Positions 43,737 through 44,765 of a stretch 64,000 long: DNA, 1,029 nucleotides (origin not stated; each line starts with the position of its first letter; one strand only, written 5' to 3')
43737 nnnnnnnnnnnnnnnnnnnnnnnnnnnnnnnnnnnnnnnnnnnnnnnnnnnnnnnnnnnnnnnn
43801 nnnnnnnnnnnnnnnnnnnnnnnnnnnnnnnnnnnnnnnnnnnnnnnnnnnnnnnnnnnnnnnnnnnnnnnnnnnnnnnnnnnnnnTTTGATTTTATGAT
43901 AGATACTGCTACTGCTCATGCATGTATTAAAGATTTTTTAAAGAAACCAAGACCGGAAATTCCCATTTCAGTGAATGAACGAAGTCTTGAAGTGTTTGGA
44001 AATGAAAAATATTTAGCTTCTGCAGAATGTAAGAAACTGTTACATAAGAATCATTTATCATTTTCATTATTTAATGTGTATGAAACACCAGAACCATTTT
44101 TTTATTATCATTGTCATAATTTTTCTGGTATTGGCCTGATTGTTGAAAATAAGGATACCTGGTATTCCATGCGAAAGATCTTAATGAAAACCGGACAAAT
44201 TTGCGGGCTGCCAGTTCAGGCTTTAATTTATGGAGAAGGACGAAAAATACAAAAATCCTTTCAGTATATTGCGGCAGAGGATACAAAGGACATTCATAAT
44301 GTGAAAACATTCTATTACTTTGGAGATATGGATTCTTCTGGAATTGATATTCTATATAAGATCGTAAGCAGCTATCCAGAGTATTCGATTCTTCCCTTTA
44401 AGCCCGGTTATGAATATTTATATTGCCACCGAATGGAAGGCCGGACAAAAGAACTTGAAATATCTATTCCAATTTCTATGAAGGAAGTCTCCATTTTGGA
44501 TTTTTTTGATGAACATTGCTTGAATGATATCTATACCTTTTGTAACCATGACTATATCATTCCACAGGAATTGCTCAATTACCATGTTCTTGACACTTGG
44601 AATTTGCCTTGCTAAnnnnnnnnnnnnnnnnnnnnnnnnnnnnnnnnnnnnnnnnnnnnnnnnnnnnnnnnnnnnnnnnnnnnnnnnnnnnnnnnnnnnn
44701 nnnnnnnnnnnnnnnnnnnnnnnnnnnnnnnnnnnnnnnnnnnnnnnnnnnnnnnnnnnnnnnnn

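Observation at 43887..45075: Plus-strand two-gene island (Toprim-like protein plus partner) flanked by an orphan half-HsdS, a DGQHR ParB-like protein and a DUF559-like nuclease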

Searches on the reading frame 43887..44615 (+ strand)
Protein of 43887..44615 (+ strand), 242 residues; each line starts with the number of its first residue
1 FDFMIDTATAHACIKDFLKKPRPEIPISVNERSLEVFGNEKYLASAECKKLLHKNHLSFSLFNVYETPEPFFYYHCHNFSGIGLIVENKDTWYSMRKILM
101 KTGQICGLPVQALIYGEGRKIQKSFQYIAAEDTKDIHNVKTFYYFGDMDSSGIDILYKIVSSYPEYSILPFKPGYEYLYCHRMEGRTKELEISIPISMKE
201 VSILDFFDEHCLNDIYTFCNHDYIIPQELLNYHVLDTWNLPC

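Call 3: search_protein_families(library=pfam, proteins=[window:43887-44615:+], max_evalue=0.1)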
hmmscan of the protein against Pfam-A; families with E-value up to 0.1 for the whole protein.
window:43887-44615:+ (242 aa): 2 families
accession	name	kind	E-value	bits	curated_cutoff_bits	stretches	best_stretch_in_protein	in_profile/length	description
PF09983.15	JetD_C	-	1.2e-06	28.4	22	1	84-165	44-109/179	Wadjet protein JetD, C-terminal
PF00067.27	p450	-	0.047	12.9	22.8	1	67-126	70-130/462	Cytochrome P450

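Call 4: search_protein_families(library=padloc, proteins=[window:43887-44615:+], max_evalue=0.1)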
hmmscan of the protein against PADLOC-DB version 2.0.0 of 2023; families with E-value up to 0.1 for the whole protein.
window:43887-44615:+ (242 aa): 10 families
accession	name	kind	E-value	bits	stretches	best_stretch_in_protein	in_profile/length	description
PDLC00591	JetD3|JetD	-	4.9e-56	188.6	1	14-236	123-347/350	DUF2239; DUF2220 domain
PDLC00592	JetD3|JetD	-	3.7e-55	185.6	1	14-236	114-339/346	DUF2239; DUF2220 domain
PDLC00594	JetD3|JetD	-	4.3e-26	90.1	1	10-236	119-335/345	DUF2239; DUF2220 domain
PDLC00593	JetD3|JetD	-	1.7e-09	35.4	1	30-159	148-269/347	DUF2239; DUF2220 domain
PDLC00520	JetD1|JetD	-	2e-07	28.4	1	84-161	240-303/398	DUF2220; DUF3322; DUF2399 domain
PDLC00527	JetD1|JetD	-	0.00023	18.4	1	139-180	293-332/387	DUF2220; DUF3322; DUF2399 domain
PDLC00522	JetD1|JetD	-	0.0013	15.9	1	131-166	279-313/382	DUF2220; DUF3322; DUF2399 domain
PDLC00533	JetD1|JetD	-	0.011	12.8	1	85-159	272-338/409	DUF2220; DUF3322; DUF2399 domain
PDLC00556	JetD2|JetD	-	0.013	12.6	1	139-165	334-360/430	DUF2220; DUF3322; DUF2399 domain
PDLC00530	JetD1|JetD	-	0.062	10.6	1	84-163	251-313/391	DUF2220; DUF3322; DUF2399 domain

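Call 8: search_protein_families(library=phrogs, proteins=[window:43896-44615:+], max_evalue=0.01)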
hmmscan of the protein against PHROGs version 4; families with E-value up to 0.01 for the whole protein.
window:43896-44615:+ (239 aa): 0 families

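Call 10: find_homologous_proteins(query=window:43896-44615:+)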
Query window:43896-44615:+ (239 aa): 434 proteins with E <= 0.001 among 657 candidates; the best 120 are listed.
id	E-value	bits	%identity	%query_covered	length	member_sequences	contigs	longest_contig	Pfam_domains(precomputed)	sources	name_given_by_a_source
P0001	6.3e-159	545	97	100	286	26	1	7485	PF09983.16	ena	-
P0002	7.9e-101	355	65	98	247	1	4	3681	PF09983.16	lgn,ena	-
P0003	1.1e-100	354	63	99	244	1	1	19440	PF09983.16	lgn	-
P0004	1.9e-99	350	63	99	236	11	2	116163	PF09983.16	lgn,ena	-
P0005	9.7e-96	338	61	98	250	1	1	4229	PF09983.16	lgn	-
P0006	6.8e-95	335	61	97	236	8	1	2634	PF09983.16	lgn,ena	-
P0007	4.9e-94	333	61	99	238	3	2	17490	PF09983.16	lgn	-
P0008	8.9e-94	332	61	99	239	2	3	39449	PF09983.16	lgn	-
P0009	1.3e-93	331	61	99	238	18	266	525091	PF09983.16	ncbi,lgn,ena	-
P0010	4.1e-92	326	60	99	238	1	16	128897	PF09983.16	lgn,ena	-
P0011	1.2e-91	325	58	97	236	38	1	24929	PF09983.16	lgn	-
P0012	5.9e-91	322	59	99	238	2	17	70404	PF09983.16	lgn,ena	-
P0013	8.3e-89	315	59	95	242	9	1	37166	PF09983.16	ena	-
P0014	2.2e-88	314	59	96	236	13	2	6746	PF09983.16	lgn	-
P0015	7.0e-85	303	60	95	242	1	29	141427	PF09983.16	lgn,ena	-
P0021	2.6e-78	281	57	95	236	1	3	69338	PF09983.16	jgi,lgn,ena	jgi:hypothetical protein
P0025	1.8e-73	265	53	95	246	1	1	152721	PF09983.16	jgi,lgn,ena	-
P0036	3.7e-52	195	46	90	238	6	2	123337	PF09983.16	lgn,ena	-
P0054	1.0e-41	161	44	93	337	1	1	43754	PF09983.16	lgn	-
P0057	1.0e-39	155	41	88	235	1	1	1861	PF09983.16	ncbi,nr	ncbi:MAG TPA: Wadjet anti-phage system protein JetD domain-containing protein [Lachnospiraceae bacte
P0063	8.0e-38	148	40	98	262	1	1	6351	PF09983.16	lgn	-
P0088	5.4e-27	113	35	87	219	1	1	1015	PF09664.17,PF09983.16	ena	-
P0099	1.8e-25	108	37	90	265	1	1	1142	PF09983.16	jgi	-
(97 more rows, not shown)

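Call 13: find_encoding_contigs(protein=P0009, flank=10000, max_places=6)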
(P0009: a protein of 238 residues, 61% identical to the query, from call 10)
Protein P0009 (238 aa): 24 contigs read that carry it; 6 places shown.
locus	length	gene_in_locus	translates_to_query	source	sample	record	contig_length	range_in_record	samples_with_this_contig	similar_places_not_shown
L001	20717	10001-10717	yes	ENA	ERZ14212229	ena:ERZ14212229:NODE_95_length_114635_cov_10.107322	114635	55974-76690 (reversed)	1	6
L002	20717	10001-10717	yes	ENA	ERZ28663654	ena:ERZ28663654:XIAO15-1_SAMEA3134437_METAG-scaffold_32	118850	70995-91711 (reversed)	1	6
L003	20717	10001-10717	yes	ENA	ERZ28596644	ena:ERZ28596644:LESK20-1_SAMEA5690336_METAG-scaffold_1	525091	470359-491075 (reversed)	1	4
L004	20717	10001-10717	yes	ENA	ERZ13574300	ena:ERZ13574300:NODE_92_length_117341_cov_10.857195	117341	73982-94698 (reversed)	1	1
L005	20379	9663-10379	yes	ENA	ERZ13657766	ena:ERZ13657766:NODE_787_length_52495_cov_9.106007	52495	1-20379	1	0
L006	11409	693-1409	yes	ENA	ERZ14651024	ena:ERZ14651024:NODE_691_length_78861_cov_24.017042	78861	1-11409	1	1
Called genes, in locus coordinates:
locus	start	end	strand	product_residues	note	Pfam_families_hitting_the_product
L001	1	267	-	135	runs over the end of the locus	-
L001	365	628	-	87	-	-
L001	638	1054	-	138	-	PF22751:DUF488-N3a (faint)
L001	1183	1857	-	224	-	PF00265:TK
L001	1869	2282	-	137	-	-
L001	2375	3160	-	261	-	PF20194:DUF6557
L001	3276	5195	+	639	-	PF02518:HATPase_c, PF00204:DNA_gyraseB, PF01751:Toprim, PF00986:DNA_gyraseB_C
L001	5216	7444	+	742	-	PF00521:DNA_topoisoIV, PF03989:DNA_gyraseA_C (faint)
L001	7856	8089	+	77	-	-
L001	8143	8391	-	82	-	-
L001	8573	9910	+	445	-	PF13638:PIN_4, PF02562:PhoH, PF13604:AAA_30 (faint)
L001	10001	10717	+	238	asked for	PF09983:JetD_C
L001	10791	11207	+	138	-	-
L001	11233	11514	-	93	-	-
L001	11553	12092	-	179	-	-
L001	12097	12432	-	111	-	-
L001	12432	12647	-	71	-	-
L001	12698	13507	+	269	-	PF13240:Zn_Ribbon_1 (weak)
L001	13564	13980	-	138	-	-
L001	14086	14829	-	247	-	PF04203:Sortase (weak)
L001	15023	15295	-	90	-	-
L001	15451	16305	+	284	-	-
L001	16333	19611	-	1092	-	-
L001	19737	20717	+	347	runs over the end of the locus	PF01396:Zn_ribbon_Top1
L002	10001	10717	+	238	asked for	PF09983:JetD_C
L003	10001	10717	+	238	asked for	PF09983:JetD_C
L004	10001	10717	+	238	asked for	PF09983:JetD_C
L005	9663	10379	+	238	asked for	PF09983:JetD_C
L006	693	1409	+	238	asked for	PF09983:JetD_C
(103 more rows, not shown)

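Call 14: search_dna_similar(query=window:43896-44615:+, collection=phages, mode=protein, max_evalue=0.001)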
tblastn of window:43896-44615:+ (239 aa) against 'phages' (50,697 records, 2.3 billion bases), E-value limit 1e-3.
No match.

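Call 15: search_dna_similar(query=window:43896-44615:+, collection=plasmids, mode=protein, max_evalue=0.001)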
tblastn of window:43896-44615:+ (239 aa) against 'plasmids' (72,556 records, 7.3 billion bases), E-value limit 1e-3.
Records with a match: 17; places in all: 17; records where one place covers at least 80% of the query: 5.
Best place of each record, by identity: <60% 17.
By first word of the organism name: Bacillus 10; Clostridium 1; Priestia 1; Pontibacillus 1; Rhodococcus 1; Polaromonas 1; Salmonella 1; Escherichia 1.
By predicted mobility (MOB-suite, as given by PLSDB): non-mobilizable 15; conjugative 2.
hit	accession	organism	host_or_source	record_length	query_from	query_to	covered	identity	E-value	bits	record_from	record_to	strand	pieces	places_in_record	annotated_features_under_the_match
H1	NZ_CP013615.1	Clostridium perfringens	canine,Pure culture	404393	24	232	87%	34.5%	1e-18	92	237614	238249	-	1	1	Wadjet anti-phage system protein JetD domain-containing protein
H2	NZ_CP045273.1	Priestia megaterium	pure culture,Paper surface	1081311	6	236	97%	27.0%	4e-7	57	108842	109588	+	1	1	none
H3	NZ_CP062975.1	Pontibacillus sp. ALD_SL1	mangrove mud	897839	24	232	87%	27.1%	2e-12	74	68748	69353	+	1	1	Wadjet anti-phage system protein JetD domain-containing protein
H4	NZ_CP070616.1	Rhodococcus pseudokoreensis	cell culture,rhizosphere of apple ...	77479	21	235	90%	25.7%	6e-12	72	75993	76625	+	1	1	Wadjet anti-phage system protein JetD domain-containing protein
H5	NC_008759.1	Polaromonas naphthalenivorans CJ2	-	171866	7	232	95%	24.1%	2e-8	61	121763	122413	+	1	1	Wadjet anti-phage system protein JetD domain-containing protein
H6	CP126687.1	Bacillus bombysepticus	Microtermes sp. colony Mi106,bacterial ...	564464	3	175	72%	30.5%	2e-11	71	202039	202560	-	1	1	DUF2220 family protein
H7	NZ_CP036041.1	Bacillus mycoides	cell culture,soil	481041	14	175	68%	31.9%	4e-12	72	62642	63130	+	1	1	Wadjet anti-phage system protein JetD domain-containing protein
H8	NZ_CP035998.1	Bacillus mycoides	cell culture,soil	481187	14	175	68%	31.9%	4e-12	72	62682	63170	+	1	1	Wadjet anti-phage system protein JetD domain-containing protein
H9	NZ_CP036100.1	Bacillus mycoides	cell culture,soil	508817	13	175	68%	28.7%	2e-6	56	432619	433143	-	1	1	Wadjet anti-phage system protein JetD domain-containing protein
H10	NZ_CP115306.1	Bacillus cereus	microbe,Penaeus vannamei pond water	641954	13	175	68%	28.7%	2e-6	56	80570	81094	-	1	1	Wadjet anti-phage system protein JetD domain-containing protein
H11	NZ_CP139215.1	Bacillus cereus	environmental samples,soil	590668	13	175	68%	28.7%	5e-6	54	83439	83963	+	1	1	Wadjet anti-phage system protein JetD domain-containing protein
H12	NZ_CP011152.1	Bacillus cereus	cell culture,soil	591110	13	175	68%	28.7%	5e-6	54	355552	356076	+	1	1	Wadjet anti-phage system protein JetD domain-containing protein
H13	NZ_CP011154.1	Bacillus cereus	cell culture,soil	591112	13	175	68%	28.7%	5e-6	54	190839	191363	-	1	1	Wadjet anti-phage system protein JetD domain-containing protein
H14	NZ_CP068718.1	Bacillus cereus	single cell,oral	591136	13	175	68%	28.7%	5e-6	54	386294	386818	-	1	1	Wadjet anti-phage system protein JetD domain-containing protein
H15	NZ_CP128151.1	Bacillus albus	bacterial isolate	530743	13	175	68%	28.2%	1e-5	53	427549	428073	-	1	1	Wadjet anti-phage system protein JetD domain-containing protein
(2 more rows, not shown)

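Call 17: find_encoding_contigs(protein=P0036, flank=8000, max_places=2)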
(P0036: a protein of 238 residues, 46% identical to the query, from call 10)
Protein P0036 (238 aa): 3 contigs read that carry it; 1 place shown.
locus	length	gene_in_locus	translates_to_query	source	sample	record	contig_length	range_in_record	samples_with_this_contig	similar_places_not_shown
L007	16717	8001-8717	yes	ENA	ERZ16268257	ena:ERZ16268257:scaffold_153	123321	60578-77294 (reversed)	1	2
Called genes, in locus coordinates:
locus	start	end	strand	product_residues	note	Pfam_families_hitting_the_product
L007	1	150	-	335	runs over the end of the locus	PF01076:Mob_Pre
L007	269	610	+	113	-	-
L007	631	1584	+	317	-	PF12784:PDDEXK_2 (weak)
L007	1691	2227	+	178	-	-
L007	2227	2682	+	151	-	-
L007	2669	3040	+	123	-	-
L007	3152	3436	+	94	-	-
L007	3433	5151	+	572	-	PF09479:Flg_new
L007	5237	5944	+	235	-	PF00149:Metallophos, PF12850:Metallophos_2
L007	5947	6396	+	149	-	PF13274:SocA_Panacea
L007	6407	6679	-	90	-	-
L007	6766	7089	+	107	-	-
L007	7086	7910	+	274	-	-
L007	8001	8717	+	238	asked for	PF09983:JetD_C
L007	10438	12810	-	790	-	PF14490:HHH_RecD2, PF13086:AAA_11 (faint), PF13245:AAA_19, PF13604:AAA_30, PF18335:SH3_13, PF01443:Viral_helicase1 (weak), PF13538:UvrD_C_2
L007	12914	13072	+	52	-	-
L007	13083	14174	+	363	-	-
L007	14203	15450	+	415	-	PF14284:PcfJ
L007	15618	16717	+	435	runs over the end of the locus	PF01473:Choline_bind_1 (faint), PF19127:Choline_bind_3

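Call 18: find_encoding_contigs(protein=P0025, flank=8000, max_places=2)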
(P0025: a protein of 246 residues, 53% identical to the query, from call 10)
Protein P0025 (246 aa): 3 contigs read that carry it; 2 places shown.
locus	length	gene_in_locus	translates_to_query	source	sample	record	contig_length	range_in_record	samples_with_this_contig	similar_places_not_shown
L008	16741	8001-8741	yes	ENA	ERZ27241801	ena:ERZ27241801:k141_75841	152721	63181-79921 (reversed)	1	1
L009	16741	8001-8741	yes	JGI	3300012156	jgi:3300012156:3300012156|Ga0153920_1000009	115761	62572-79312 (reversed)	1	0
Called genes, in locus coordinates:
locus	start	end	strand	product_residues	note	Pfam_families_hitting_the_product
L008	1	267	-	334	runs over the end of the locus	PF01145:Band_7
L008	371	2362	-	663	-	PF22745:Nlig-Ia, PF01653:DNA_ligase_aden, PF03120:OB_DNA_ligase, PF00533:BRCT (weak)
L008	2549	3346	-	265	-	-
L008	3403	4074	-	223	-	PF01693:Cauli_VI, PF00075:RNase_H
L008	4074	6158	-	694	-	-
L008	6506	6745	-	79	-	-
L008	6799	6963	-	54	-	-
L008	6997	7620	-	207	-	PF15919:HicB_lk_antitox (weak)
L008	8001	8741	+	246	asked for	PF09983:JetD_C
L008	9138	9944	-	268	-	PF00156:Pribosyltran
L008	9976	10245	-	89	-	-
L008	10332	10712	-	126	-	-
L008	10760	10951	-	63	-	-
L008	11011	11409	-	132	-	-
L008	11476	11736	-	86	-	-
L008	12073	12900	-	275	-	PF20194:DUF6557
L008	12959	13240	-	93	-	-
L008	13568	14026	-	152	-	PF01367:5_3_exonuc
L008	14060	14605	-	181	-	PF02739:5_3_exonuc_N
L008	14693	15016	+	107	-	PF04519:Bactofilin (weak)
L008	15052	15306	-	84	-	-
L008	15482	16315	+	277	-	-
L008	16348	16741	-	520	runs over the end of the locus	-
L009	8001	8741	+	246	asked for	PF09983:JetD_C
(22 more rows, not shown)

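Call 19: find_encoding_contigs(protein=P0054, flank=8000, max_places=2)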
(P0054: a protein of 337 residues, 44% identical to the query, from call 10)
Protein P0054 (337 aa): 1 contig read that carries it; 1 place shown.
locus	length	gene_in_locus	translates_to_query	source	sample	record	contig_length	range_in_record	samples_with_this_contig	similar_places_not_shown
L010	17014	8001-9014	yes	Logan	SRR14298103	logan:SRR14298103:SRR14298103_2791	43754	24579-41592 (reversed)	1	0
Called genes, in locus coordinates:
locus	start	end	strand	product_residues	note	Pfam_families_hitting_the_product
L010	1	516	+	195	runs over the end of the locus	-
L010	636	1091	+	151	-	-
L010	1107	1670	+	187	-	PF13521:AAA_28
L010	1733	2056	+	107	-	-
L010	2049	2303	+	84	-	-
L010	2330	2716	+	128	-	-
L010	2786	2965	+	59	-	-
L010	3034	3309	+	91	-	-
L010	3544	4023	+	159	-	-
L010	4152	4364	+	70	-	-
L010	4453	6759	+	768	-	-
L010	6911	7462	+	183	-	PF15731:MqsA_antitoxin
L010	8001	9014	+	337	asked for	PF09983:JetD_C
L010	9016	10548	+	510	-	-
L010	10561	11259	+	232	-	PF19539:DUF6063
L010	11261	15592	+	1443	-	-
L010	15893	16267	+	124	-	-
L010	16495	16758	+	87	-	-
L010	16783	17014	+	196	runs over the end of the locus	PF18907:DUF5662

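Call 22: find_related_loci(query=A2, collection=viral_contigs, flank=10000)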
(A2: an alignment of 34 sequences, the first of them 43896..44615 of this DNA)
Query A2 (239 aa) in viral_contigs; peptide patterns used: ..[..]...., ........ (x = any residue, [..] = any of these).
177 stretches matched a pattern, but none encodes a relative of the query by tblastn (E <= 1e-3).

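Call 23: find_related_loci(query=A2, collection=genome_contigs, flank=10000)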
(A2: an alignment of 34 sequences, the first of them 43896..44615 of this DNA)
Query A2 (239 aa) in genome_contigs; peptide patterns used: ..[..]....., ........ (x = any residue, [..] = any of these).
487 stretches matched a pattern; 342 encode a relative of the query (tblastn E <= 1e-3); the best 80 are kept; 80 distinct loci.
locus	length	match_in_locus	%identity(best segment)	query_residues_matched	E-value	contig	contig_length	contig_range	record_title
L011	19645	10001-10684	49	11-237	1e-71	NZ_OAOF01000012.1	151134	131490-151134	Lacrimispora amygdalina isolate src4, whole genome shotgun sequence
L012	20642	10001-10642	38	17-230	1e-36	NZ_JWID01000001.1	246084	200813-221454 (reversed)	Defluviitalea phaphyphila strain Alg1 scaffold1, whole genome shotgun sequence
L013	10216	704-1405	37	10-234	8e-35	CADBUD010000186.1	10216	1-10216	MAG: uncultured Lachnospiraceae bacterium isolate RUG14305 genome assembly, contig: RUG14305_asm_186, whole genome shotg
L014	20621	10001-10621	36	22-232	3e-34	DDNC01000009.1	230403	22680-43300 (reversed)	MAG TPA_asm: Firmicutes bacterium UBA2530 UBA2530_contig_151, whole genome shotgun sequence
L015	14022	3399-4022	40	24-228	6e-34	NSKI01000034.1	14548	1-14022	Inordinaticella fortuita strain 4B NODE_35_length_14548_cov_46.3055, whole genome shotgun sequence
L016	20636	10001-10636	34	17-232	3e-33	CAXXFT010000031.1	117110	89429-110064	MAG: uncultured Sedimentibacter sp. isolate 90ad4bd6-3e3f-41ea-a839-0ac70987d3d1 genome assembly, contig: contig_31, who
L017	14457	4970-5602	36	23-232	8e-33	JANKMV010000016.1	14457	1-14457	MAG: Bacillota bacterium isolate M17C-03 NODE_16_length_14457_cov_3.230176, whole genome shotgun sequence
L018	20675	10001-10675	33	10-232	2e-32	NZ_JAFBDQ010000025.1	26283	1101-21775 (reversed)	Halanaerobacter jeridensis strain DSM 23230 Ga0454029_25, whole genome shotgun sequence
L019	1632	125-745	38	21-230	1e-32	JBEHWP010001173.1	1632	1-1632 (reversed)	MAG: Vulcanimicrobiota bacterium isolate ER1 k141_734017_length_1632_cov_6.0000, whole genome shotgun sequence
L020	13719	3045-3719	35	10-228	3e-32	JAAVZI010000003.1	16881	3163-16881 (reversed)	MAG: Lachnospiraceae bacterium isolate ABMPRH_301_1 k141_96495, whole genome shotgun sequence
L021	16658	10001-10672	35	11-232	1e-32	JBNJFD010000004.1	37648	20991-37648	MAG: Bacillota bacterium isolate Y22_7dBSd1.bin.80 NODE_397_length_37648_cov_14.983914, whole genome shotgun sequence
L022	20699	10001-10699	36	10-234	4e-32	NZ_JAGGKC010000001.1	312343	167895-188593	Youngiibacter multivorans strain DSM 6139 Ga0454107_01, whole genome shotgun sequence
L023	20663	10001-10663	37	11-232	1e-31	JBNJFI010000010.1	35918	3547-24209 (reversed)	MAG: Fusobacteriota bacterium isolate Y22_7dBSd1.bin.106 NODE_435_length_35918_cov_67.580530, whole genome shotgun seque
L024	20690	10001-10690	35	9-233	9e-32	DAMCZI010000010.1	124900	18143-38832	MAG TPA_asm: Clostridiaceae bacterium isolate CTOTU50225 NODE_20_length_124900_cov_6.151820, whole genome shotgun sequen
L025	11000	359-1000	37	22-229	1e-31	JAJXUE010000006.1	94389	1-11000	MAG: Bacillota bacterium isolate BP4.bin80 NODE_178_length_94389_cov_1.894242, whole genome shotgun sequence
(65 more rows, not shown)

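Call 38: search_solved_structures(query=A1, max_evalue=1, show_alignments=2)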
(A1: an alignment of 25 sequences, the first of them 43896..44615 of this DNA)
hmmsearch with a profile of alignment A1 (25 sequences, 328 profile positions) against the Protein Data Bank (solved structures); distinct sequences matched with E-value up to 1: 0.
